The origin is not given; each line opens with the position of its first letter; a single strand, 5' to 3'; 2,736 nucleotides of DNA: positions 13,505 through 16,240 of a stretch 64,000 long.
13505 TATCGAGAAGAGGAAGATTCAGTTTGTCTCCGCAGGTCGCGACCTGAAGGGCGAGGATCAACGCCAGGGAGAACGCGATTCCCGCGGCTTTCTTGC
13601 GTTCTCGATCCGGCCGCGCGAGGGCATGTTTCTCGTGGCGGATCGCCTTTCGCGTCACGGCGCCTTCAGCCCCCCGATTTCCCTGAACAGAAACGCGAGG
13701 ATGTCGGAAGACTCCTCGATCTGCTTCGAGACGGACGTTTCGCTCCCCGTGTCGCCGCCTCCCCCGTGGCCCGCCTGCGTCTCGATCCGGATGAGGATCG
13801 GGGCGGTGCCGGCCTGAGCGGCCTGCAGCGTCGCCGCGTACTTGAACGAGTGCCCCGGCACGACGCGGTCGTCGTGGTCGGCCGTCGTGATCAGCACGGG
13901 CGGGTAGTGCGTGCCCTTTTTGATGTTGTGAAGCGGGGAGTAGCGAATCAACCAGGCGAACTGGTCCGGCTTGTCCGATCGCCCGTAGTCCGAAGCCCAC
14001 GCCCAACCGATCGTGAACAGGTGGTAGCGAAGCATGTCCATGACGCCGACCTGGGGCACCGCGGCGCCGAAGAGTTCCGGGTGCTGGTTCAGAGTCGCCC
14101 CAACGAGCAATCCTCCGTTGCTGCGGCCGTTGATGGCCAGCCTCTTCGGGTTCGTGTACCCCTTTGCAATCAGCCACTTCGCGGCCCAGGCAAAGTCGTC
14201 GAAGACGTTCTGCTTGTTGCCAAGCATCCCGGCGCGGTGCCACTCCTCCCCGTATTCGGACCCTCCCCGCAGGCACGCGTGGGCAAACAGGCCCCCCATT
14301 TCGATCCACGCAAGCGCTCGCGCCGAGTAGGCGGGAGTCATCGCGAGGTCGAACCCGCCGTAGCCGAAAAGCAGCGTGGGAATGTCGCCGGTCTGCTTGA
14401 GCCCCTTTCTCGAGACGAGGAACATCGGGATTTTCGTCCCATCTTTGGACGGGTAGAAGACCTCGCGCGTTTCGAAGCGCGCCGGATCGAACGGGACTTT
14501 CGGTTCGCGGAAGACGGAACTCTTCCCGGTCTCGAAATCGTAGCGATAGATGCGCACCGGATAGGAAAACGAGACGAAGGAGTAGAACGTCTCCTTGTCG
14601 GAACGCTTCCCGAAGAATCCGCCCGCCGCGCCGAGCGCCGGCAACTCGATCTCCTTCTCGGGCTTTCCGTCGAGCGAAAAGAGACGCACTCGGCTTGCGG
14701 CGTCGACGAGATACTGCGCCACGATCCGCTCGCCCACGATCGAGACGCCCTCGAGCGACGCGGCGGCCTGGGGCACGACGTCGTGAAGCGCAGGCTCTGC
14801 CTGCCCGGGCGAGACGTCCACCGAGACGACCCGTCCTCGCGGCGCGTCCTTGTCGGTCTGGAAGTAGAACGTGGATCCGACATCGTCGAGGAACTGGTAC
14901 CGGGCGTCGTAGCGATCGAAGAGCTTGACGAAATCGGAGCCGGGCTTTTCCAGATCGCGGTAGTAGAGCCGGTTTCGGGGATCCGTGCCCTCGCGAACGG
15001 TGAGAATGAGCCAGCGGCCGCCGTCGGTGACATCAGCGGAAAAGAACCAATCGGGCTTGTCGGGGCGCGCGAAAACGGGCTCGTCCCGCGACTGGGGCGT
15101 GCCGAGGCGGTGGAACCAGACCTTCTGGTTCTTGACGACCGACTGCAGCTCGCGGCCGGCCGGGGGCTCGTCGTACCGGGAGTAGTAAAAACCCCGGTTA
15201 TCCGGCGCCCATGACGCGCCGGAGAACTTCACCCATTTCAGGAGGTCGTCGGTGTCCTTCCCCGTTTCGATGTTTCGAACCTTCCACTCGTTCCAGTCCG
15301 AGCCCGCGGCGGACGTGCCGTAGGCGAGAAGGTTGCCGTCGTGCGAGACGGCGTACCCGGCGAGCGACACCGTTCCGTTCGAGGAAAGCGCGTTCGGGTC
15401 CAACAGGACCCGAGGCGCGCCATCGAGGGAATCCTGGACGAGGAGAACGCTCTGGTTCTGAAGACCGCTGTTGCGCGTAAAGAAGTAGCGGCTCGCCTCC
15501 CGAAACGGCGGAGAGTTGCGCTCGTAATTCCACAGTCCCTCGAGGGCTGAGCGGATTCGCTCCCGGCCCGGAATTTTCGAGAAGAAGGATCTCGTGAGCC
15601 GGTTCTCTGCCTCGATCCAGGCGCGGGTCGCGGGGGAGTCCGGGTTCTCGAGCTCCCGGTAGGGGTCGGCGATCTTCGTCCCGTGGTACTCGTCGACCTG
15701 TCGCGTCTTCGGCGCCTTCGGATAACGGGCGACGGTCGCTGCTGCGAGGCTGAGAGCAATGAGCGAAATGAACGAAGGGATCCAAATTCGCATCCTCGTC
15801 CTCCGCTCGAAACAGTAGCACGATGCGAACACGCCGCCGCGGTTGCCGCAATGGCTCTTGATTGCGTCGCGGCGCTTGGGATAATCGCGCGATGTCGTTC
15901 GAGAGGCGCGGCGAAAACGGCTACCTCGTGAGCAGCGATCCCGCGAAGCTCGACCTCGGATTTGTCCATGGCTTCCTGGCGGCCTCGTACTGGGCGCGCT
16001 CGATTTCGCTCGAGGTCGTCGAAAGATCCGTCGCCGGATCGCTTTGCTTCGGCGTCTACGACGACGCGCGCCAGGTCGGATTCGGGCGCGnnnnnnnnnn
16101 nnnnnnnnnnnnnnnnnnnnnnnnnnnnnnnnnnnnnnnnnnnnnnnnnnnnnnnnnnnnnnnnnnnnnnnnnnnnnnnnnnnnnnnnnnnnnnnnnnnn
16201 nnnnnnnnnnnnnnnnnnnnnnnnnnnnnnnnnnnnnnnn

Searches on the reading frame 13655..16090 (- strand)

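Call 35: search_protein_families(library=pfam, proteins=[window:13655-16090:-], max_evalue=0.001)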
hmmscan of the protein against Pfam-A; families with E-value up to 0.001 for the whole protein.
window:13655-16090:- (811 aa): 2 families
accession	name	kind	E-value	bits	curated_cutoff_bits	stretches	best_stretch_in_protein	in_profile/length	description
PF02897.21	Peptidase_S9_N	-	7.4e-125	417.4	24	1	124-529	1-413/414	Prolyl oligopeptidase, N-terminal beta-propeller domain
PF00326.27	Peptidase_S9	-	1.3e-54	185.3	22.6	1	588-805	3-210/213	Prolyl oligopeptidase family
